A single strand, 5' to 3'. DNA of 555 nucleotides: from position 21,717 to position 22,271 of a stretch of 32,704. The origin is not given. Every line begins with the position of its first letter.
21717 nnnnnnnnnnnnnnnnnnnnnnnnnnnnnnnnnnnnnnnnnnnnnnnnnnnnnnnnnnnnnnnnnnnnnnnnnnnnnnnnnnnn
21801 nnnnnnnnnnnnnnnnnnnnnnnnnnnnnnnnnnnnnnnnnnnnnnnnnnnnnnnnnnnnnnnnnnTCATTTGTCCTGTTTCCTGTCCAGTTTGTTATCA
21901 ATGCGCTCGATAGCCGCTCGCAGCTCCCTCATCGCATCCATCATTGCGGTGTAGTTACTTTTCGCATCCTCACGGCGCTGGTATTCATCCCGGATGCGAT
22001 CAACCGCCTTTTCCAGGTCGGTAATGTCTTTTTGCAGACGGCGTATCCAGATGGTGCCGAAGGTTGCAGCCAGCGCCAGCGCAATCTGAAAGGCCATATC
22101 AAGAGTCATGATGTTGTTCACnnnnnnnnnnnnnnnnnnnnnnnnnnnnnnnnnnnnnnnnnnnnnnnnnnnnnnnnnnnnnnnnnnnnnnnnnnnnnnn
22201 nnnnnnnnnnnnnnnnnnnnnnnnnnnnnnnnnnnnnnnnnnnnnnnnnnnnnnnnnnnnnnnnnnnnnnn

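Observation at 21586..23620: Lysis cassette combines a soluble GH19-type endolysin, embedded spanins and three small membrane proteins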

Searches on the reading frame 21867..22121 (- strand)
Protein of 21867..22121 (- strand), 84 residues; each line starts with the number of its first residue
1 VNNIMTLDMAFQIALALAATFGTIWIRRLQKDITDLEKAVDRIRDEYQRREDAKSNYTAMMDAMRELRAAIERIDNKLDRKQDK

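Call 3: search_protein_families(library=pfam, proteins=[window:21867-22121:-], max_evalue=0.1)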
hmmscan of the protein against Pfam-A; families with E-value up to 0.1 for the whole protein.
window:21867-22121:- (84 aa): 13 families
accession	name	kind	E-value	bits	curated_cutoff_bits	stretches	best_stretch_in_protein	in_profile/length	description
PF13747.11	DUF4164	-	0.0053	17.6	27.2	0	26-60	10-44/89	Domain of unknown function (DUF4164)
PF20237.3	DUF6594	-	0.013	15.8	30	1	27-79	29-83/238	Family of unknown function (DUF6594)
PF07219.19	HemY_N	-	0.017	15.7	31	1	7-77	14-84/107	HemY protein N-terminus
PF05508.16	Ran-binding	-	0.019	14.5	25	1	26-76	87-137/304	RanGTP-binding protein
PF16326.10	ABC_tran_CTD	-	0.021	15.5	32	1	28-80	12-63/69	ABC transporter C-terminal domain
PF13166.12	AAA_13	-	0.021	14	36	1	16-83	272-342/713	AAA domain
PF06419.17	COG6_N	-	0.026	15.1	27.4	1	26-78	42-94/114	Conserved oligomeric complex COG6, N-terminal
PF15188.11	CCDC-167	-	0.027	15.2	27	1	26-79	6-59/84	Coiled-coil domain-containing protein 167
PF10158.14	LOH1CR12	-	0.031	14.8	24.7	1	5-79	30-104/131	Tumour suppressor protein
PF05531.17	NPV_P10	-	0.041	14.8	29.8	1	26-79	13-66/75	Nucleopolyhedrovirus P10 protein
PF24555.1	CC4_CEP85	-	0.05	14.5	27.3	1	26-68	32-71/85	Centrosomal protein of 85 kDa-like, CC4 coiled-coil domain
PF02734.22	Dak2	-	0.064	13.6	27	1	31-76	69-115/174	DAK2 domain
PF05402.18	PqqD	-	0.089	13.6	23.4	0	27-67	24-64/67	Coenzyme PQQ synthesis protein D (PqqD)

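Call 4: search_protein_families(library=phrogs, proteins=[window:21867-22121:-], max_evalue=0.01)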
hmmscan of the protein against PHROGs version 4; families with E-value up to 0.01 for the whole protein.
window:21867-22121:- (84 aa): 5 families
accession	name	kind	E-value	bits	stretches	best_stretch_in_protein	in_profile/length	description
phrog_462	-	other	8.2e-12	46.2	1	3-84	5-96/101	lipoprotein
phrog_5620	-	unknown function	2.5e-05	25.1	0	58-83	29-54/60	-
phrog_214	-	lysis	0.0012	19.7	1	10-82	11-82/176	Rz-like spanin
phrog_95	-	integration and excision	0.0059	16.2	1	26-81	456-508/651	integrase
phrog_12220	-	unknown function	0.0062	17.7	0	11-80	4-71/89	-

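Call 22: find_homologous_proteins(query=window:21867-22121:-, max_evalue=0.001)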
Query window:21867-22121:- (84 aa): 43 proteins with E <= 0.001 among 45 candidates.
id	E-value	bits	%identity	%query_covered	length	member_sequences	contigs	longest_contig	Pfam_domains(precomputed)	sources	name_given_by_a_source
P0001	8.2e-42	158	99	95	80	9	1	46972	-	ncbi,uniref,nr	ncbi:hypothetical protein [Citrobacter freundii]|uniref:hypothetical protein n=1 Tax=Citrobacter fre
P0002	3.4e-38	146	93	95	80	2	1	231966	-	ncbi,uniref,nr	ncbi:hypothetical protein [Trabulsiella odontotermitis]|uniref:hypothetical protein n=1 Tax=Trabulsi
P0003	4.8e-34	133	93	88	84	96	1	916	-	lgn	-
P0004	4.9e-34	133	85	95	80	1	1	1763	-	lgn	-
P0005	1.4e-33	132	84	95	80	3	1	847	-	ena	-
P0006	1.8e-33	131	84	95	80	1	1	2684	-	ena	-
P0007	1.5e-32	128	83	95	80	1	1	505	-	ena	-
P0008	2.0e-32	128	83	95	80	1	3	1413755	-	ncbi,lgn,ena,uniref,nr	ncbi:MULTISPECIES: hypothetical protein [Citrobacter]|uniref:hypothetical protein n=1 Tax=Citrobacte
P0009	2.1e-32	128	81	95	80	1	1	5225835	-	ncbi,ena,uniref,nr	ncbi:hypothetical protein RI049_21535 [Cedecea neteri]|uniref:hypothetical protein n=1 Tax=Cedecea n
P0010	9.9e-32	126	81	95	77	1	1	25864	-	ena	-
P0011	1.5e-31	125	80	95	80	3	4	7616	-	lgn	-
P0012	1.9e-31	125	80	95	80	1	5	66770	-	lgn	-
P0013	3.0e-31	124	79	95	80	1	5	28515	-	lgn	-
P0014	3.3e-31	124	80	95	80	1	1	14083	-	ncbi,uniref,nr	ncbi:hypothetical protein NLN82_22735 [Citrobacter portucalensis]|uniref:hypothetical protein n=1 Ta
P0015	3.4e-31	124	80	95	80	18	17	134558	-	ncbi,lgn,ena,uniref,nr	ncbi:hypothetical protein [Buttiauxella noackiae]|uniref:hypothetical protein n=1 Tax=Buttiauxella n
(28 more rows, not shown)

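Call 26: search_protein_families(library=ncbifam, proteins=[window:21867-22109:-], max_evalue=0.1)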
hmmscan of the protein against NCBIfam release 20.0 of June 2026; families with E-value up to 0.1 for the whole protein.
window:21867-22109:- (80 aa): 6 families
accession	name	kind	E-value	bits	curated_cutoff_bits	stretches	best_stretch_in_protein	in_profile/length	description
NF045487.1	ASRP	equivalog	0.0012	17.6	300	1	23-77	159-216/593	archaea-specific SMC-related protein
TIGR03619.1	F420_Rv2161c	subfamily_domain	0.0089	15.6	166.9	1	10-70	169-228/247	TIGR03619 family F420-dependent LLM class oxidoreductase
TIGR04211.1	SH3_and_anchor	equivalog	0.01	15.5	65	1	24-76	98-150/198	TIGR04211 family SH3 domain-containing protein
NF033604.1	epsi_CJH_07325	subfamily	0.047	13.8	33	0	24-48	36-60/66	CJH_07325 family protein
NF040576.1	T2SS_GspM_XpsM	equivalog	0.091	12.4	60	0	9-67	12-72/180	type II secretion system protein GspM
TIGR03930.1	WXG100_ESAT6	subfamily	0.092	13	44.85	0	24-77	22-77/90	WXG100 family type VII secretion target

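Call 29: search_dna_similar(query=window:21867-22109:-, collection=phages, mode=protein, max_evalue=0.01, max_rows=40)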
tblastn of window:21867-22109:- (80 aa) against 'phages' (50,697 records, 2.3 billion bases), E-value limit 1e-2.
Records with a match: 3; places in all: 3; records where one place covers at least 80% of the query: 3.
Best place of each record, by identity: <60% 3.
By first word of the organism name: Klebsiella 2; Pseudomonas 1.
By host as written in the record: Klebsiella pneumoniae ST405-OXA48 1; Klebsiella pneumoniae 1; Pseudomonas fluorescens W-6 1.
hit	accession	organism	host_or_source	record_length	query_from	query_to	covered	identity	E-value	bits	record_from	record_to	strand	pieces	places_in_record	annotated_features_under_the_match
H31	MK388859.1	Klebsiella phage ST405-OXA48phi1.1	Klebsiella pneumoniae ST405-OXA48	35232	1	80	100%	51.3%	1e-17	80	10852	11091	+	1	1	PilA | hypothetical protein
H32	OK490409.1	Klebsiella phage Kp4852-3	Klebsiella pneumoniae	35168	1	80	100%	43.8%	1e-10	61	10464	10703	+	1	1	record has no annotation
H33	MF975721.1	Pseudomonas phage VW-6B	Pseudomonas fluorescens W-6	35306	1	80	100%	40.0%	4e-10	59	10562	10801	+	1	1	type I site-specific deoxyribonuclease, HsdR family | Rz protein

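Call 36: find_related_loci(query=A1, collection=viral_contigs, flank=5000)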
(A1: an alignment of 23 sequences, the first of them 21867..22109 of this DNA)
Query A1 (80 aa) in viral_contigs; peptide patterns used: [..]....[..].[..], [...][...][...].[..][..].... (x = any residue, [..] = any of these).
295 stretches matched a pattern; 107 encode a relative of the query (tblastn E <= 1e-3); the best 80 are kept; 80 distinct loci.
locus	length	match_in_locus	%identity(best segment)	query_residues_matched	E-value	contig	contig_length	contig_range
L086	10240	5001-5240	100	1-80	4e-48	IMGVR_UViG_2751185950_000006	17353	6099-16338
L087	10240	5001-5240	100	1-80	4e-48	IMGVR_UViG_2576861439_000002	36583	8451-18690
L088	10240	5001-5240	100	1-80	4e-48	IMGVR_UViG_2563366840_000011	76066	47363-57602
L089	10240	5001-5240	100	1-80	4e-48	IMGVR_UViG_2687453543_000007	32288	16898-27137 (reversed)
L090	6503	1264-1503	100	1-80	4e-48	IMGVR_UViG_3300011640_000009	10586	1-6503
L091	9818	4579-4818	100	1-80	4e-48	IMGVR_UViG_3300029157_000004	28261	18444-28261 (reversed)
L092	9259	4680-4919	100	1-80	4e-48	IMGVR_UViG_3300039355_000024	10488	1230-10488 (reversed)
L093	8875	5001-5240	100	1-80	4e-48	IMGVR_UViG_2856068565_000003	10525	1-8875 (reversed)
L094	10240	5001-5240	100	1-80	4e-48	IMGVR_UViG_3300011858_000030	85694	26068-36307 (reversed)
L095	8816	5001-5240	100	1-80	4e-48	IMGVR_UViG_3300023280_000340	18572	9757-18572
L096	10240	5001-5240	98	1-80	4e-47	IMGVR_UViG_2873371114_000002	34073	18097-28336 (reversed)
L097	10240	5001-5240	98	1-80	4e-47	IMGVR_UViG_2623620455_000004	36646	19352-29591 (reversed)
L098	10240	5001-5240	95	1-80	7e-46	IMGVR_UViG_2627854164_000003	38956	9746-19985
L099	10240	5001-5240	93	1-80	2e-44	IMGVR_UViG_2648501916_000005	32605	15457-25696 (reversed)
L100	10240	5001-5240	84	1-80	9e-40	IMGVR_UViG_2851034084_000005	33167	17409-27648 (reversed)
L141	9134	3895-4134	49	1-80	8e-22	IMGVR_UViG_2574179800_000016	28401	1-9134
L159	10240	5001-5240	45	1-80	3e-20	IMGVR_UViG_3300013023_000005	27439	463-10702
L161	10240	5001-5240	46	1-80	4e-18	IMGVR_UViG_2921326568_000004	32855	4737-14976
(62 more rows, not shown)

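Call 56: search_protein_representatives(alignment_id=A5)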
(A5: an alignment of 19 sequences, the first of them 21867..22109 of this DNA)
Query: 19 sequences, 80 profile positions. Proteins with E-value up to 0.001 (for the whole library): 200; up to 1e-10: 38; up to 1e-30: 1. The best 150 are listed.
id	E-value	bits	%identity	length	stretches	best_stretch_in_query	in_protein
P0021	5.6e-36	138.4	-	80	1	1-80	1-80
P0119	8.9e-27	108.9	-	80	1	1-80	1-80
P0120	2.0e-26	107.8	-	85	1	1-80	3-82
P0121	8.3e-26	105.8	-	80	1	1-80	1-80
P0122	4.6e-25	103.4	-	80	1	1-80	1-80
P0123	8.5e-25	102.6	-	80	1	1-80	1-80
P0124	3.7e-24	100.5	-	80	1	1-80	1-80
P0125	1.3e-23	98.7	-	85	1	1-80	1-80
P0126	2.2e-23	98.1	-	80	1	1-80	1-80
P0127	5.5e-23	96.8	-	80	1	1-80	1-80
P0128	8.6e-23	96.2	-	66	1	1-51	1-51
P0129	1.5e-22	95.4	-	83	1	1-80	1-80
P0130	9.7e-19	83.2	-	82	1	1-80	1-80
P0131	1.7e-17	79.2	-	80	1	6-80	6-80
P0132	1.4e-15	73.0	-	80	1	1-80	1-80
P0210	3.3e-06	43.0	-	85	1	1-80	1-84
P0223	8.7e-06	41.6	-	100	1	6-80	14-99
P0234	4.4e-05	39.4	-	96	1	1-80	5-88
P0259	2.0e-04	37.3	-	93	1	4-80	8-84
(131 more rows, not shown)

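Call 58: search_protein_families(library=pfam, alignment_id=A6, max_evalue=0.01)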
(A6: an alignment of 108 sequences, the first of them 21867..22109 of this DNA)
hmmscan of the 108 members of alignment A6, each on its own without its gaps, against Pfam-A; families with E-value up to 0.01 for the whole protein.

A. member 1, window:21867-22109:- (80 aa): 1 family
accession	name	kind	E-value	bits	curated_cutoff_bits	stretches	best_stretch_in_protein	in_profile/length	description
PF13747.11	DUF4164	-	0.0044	17.9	27.2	0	22-56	10-44/89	Domain of unknown function (DUF4164)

B. families by the number of members that match (of 108 scanned): 59 families (the first 25 are shown)
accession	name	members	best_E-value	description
PF16043.11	DUF4795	5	0.00014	Domain of unknown function (DUF4795)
PF05531.17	NPV_P10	4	0.001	Nucleopolyhedrovirus P10 protein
PF06657.18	Cep57_MT_bd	3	0.0017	Centrosome microtubule-binding domain of Cep57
PF10241.14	KxDL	3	0.0019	Uncharacterized conserved protein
PF24073.1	DUF7365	2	0.00015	Coiled-coil region of unknown function (DUF7365)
PF06103.16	DUF948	2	0.00046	Bacterial protein of unknown function (DUF948)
PF24838.2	8xMP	2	0.00067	Octameric membrane protein family (8xMP)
PF16326.10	ABC_tran_CTD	2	0.0011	ABC transporter C-terminal domain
PF01519.22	DUF16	2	0.0016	Protein of unknown function DUF16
PF16526.10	CLZ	2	0.0021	C-terminal leucine zipper domain of cyclic nucleotide-gated channels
PF07160.18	SKA1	2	0.003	Spindle and kinetochore-associated protein 1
PF08066.17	PMC2NT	2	0.0032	PMC2NT (NUC016) domain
PF15188.11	CCDC-167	2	0.0033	Coiled-coil domain-containing protein 167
PF10046.14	BLOC1_2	2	0.0034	Biogenesis of lysosome-related organelles complex-1 subunit 2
PF06160.17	EzrA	2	0.0045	Septation ring formation regulator, EzrA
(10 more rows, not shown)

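Call 75: search_protein_families(library=pfam, proteins=[L159:3677-4165:+, L161:3771-4409:+, L161:3415-3768:+], max_evalue=0.01)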
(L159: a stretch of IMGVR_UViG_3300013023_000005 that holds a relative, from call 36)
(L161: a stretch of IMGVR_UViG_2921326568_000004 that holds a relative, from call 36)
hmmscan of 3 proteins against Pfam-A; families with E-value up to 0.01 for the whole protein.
L159:3677-4165:+ (162 aa): 1 family
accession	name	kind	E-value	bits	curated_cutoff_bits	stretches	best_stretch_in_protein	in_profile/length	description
PF01510.30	Amidase_2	-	7.8e-18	65.5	26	1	9-140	4-130/131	N-acetylmuramoyl-L-alanine amidase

L161:3771-4409:+ (212 aa): 1 family
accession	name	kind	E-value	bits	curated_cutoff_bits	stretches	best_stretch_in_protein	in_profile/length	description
PF01464.25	SLT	-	3.3e-17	62.6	21.3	1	63-158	21-110/117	Transglycosylase SLT domain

L161:3415-3768:+ (117 aa): 1 family
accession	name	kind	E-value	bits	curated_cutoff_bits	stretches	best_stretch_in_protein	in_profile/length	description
PF13272.11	Holin_2-3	-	2.7e-39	134.1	27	1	17-117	1-106/106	Putative 2/3 transmembrane domain holin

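Call 86: search_protein_families(library=pfam, proteins=[L141:2669-3061:+], max_evalue=0.01)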
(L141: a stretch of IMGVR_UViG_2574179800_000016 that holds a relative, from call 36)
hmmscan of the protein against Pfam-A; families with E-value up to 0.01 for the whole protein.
L141:2669-3061:+ (130 aa): 1 family
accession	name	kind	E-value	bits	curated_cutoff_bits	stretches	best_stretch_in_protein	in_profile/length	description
PF13539.11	Peptidase_M15_4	-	1.1e-10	42.3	25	1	57-122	3-70/70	D-alanyl-D-alanine carboxypeptidase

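Call 93: find_encoding_contigs(protein=P0223, flank=5000, max_places=3)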
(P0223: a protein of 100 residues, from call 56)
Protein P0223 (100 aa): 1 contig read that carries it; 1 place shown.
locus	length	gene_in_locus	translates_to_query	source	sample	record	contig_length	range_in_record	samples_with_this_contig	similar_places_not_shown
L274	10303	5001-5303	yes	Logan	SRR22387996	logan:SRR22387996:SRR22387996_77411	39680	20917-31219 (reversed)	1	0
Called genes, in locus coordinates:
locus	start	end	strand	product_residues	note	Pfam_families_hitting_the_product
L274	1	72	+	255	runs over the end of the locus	PF11753:DUF3310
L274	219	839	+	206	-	PF11363:DUF3164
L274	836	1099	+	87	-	-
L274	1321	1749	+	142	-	-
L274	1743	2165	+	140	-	PF06252:GemA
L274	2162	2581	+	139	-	PF08765:Mor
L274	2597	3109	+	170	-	PF13511:DUF4124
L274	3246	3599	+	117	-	PF13272:Holin_2-3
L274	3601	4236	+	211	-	PF01464:SLT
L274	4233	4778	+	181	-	-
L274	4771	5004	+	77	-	PF01258:zf-dskA_traR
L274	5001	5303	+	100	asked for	-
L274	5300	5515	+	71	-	-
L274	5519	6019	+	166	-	PF08822:DUF1804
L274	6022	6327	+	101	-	PF20137:BubE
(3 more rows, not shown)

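Call 94: find_encoding_contigs(protein=P0259, flank=5000, max_places=2)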
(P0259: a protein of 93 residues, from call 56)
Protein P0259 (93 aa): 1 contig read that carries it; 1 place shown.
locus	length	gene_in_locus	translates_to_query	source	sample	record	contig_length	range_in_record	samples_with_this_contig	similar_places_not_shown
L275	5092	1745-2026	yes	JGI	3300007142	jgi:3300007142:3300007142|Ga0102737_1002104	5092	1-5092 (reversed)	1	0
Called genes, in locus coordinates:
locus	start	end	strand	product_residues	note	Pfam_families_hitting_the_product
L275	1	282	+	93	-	PF08765:Mor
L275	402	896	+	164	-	PF00959:Phage_lysozyme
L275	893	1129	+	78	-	PF25612:DUF7940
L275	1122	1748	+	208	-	-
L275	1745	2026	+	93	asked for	-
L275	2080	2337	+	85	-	-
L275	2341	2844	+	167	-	PF08822:DUF1804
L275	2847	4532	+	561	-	-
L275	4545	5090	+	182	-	?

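Call 95: find_encoding_contigs(protein=P0210, flank=5000, max_places=2)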
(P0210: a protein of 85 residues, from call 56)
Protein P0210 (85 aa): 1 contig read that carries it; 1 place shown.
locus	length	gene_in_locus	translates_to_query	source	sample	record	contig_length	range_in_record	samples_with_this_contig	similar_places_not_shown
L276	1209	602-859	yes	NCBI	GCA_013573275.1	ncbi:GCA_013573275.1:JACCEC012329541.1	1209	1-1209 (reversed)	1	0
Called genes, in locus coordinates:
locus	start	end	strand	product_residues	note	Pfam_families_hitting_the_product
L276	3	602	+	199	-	?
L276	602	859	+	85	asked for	-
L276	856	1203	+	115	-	-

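Call 96: find_encoding_contigs(protein=P0234, flank=5000, max_places=2)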
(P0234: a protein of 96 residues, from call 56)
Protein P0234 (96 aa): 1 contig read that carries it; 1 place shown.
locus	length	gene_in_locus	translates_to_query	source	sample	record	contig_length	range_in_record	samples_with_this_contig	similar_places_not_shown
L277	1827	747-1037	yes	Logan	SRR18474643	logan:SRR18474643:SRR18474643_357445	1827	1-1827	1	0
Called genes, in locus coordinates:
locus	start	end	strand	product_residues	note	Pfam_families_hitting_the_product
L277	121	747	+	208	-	-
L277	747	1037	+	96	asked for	-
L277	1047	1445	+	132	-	PF13539:Peptidase_M15_4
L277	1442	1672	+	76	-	PF25612:DUF7940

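Call 98: search_protein_families(library=phrogs, proteins=[L275:893-1129:+, L277:1442-1672:+, L277:747-1037:+, L276:856-1203:+, L275:2080-2337:+], max_evalue=0.001)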
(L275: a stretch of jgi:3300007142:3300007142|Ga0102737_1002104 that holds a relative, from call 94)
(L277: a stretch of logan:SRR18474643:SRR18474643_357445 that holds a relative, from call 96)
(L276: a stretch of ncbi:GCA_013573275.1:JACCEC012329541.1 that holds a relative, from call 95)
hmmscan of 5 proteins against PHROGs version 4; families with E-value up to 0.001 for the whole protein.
L275:893-1129:+ (78 aa): 2 families
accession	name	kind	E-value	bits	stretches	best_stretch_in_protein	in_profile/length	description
phrog_1356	-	lysis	7.6e-09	36.9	1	1-76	47-129/135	holin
phrog_12175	-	unknown function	4.5e-08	34.4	1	2-68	3-72/88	-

L277:1442-1672:+ (76 aa): 1 family
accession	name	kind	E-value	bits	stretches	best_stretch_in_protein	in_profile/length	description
phrog_1356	-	lysis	8.8e-11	43.1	1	1-75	47-119/135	holin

L277:747-1037:+ (96 aa): 1 family
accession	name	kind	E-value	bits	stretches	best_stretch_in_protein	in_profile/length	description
phrog_462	-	other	1e-07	33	1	4-91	6-99/101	lipoprotein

L276:856-1203:+ (115 aa): 0 families

L275:2080-2337:+ (85 aa): 1 family
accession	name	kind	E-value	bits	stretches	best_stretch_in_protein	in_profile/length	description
phrog_1103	-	unknown function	2.4e-15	57.4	2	3-53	8-64/80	-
